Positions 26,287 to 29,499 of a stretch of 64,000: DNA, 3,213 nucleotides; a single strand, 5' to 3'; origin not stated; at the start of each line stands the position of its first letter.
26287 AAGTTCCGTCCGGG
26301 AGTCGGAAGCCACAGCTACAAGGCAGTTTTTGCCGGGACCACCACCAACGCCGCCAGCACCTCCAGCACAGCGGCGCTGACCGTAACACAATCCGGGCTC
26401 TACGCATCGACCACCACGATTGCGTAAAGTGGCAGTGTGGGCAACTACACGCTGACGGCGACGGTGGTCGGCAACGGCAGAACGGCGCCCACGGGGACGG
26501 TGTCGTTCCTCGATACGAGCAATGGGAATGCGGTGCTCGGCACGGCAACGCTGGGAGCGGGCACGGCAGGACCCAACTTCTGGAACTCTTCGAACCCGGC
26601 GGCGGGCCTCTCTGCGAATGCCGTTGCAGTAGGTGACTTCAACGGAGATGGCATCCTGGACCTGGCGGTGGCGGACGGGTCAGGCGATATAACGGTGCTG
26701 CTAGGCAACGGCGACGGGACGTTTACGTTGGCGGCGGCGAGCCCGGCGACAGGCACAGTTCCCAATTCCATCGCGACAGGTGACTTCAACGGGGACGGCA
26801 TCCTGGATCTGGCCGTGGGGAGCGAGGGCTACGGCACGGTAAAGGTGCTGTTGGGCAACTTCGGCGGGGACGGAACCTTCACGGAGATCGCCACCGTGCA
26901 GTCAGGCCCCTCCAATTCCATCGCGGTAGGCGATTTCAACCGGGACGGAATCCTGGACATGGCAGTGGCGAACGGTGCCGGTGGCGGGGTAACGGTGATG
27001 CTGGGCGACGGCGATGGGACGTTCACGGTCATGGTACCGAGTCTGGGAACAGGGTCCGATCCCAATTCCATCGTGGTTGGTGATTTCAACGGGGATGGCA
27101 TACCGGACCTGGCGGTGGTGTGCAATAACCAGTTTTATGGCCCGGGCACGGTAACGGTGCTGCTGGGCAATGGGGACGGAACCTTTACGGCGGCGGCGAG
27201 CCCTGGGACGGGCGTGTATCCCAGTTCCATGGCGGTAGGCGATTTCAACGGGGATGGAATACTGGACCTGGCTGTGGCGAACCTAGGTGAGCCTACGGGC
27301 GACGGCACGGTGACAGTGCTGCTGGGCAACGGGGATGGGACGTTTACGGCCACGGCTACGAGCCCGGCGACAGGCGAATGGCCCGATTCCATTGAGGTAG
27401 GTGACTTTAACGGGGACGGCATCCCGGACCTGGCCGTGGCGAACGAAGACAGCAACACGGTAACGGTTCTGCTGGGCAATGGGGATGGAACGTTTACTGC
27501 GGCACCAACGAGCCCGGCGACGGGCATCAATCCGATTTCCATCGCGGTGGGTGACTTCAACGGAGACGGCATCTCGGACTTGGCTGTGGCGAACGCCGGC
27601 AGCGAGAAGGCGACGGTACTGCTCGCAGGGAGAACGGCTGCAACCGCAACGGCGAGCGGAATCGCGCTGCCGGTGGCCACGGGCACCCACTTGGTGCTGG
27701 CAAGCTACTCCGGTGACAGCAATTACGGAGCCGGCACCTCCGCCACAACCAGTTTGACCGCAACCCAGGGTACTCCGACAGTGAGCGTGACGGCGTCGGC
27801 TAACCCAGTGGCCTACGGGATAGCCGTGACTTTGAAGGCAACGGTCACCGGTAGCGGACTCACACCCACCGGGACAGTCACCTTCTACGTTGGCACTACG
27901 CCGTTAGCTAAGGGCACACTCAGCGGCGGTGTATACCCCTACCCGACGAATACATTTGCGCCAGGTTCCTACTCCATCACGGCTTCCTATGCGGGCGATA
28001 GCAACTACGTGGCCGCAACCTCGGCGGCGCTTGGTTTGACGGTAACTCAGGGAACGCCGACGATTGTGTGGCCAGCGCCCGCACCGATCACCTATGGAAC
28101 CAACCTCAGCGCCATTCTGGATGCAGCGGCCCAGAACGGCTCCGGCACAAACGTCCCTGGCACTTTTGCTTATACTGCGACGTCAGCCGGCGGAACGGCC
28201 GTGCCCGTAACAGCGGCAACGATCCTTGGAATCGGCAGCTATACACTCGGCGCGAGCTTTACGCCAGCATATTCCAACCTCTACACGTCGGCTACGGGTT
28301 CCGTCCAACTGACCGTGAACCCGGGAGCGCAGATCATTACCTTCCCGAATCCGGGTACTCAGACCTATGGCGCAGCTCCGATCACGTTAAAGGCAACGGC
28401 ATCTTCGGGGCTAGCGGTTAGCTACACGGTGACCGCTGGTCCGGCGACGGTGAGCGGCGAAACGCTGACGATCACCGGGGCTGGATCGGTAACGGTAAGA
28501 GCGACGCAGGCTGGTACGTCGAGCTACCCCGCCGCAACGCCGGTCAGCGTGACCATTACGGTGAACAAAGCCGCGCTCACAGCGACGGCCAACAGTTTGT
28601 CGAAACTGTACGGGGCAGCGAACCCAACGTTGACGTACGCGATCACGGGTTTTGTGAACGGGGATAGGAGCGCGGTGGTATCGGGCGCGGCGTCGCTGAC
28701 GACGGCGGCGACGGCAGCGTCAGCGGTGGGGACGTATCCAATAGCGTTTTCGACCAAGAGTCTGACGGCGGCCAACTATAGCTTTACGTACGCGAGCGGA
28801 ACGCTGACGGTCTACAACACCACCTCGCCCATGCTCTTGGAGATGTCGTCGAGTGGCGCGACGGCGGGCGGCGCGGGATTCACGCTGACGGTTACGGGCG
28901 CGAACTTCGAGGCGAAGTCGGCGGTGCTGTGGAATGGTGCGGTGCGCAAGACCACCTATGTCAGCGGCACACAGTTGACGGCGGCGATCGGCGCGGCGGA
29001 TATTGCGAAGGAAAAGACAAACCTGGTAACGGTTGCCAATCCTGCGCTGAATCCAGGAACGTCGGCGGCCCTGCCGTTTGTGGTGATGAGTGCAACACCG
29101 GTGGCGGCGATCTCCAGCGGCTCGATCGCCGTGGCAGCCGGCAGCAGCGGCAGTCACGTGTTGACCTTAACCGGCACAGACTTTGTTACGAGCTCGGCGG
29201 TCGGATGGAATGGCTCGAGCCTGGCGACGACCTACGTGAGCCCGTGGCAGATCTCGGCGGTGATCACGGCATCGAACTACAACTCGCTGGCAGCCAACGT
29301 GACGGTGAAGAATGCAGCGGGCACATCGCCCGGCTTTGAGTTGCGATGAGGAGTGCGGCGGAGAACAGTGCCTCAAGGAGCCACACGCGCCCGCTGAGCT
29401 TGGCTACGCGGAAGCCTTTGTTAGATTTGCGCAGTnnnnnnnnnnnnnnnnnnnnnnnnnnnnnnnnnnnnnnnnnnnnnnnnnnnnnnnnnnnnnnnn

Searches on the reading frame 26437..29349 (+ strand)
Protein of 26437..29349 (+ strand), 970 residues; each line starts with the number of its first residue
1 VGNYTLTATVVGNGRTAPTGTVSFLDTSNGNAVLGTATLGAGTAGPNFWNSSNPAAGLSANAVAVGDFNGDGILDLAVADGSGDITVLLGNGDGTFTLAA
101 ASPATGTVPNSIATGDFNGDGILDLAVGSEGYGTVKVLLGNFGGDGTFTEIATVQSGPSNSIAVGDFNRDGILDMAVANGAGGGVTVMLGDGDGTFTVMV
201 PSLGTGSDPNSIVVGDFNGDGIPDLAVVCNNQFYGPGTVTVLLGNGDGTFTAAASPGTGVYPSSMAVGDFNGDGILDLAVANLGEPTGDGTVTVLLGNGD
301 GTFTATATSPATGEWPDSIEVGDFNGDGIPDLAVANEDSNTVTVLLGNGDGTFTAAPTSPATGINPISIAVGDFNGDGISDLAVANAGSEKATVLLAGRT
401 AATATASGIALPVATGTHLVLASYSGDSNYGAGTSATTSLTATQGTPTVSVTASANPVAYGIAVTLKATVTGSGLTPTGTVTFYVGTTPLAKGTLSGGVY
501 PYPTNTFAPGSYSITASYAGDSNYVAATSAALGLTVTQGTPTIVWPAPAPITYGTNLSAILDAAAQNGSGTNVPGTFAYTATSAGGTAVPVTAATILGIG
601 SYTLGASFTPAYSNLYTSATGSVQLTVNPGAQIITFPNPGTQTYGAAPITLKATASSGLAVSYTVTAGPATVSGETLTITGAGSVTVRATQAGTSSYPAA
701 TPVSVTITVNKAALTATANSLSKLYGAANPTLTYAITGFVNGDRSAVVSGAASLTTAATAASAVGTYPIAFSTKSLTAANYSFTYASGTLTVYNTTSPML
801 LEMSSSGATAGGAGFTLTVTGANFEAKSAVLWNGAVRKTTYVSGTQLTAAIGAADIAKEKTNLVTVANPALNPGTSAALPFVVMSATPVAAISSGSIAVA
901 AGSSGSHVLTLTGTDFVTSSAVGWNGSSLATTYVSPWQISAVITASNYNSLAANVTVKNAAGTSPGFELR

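Call 11: search_protein_families(library=pfam, proteins=[window:26437-29349:+], max_evalue=0.00001)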
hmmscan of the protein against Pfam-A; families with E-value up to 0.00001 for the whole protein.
window:26437-29349:+ (970 aa): 4 families
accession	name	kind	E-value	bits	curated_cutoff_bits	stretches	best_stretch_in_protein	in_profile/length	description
PF13517.12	FG-GAP_3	-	3.3e-66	220.2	26.9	6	323-384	1-61/61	FG-GAP-like repeat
PF01839.29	FG-GAP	-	1e-43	147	22.1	3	262-295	2-37/37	FG-GAP repeat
PF18676.6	MBG_2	-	2.9e-20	73.1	25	1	714-791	1-72/72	MBG domain (YGX type)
PF16640.11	Big_3_5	-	1.9e-19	70.4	35.5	1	451-537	1-88/88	Bacterial Ig-like domain (group 3)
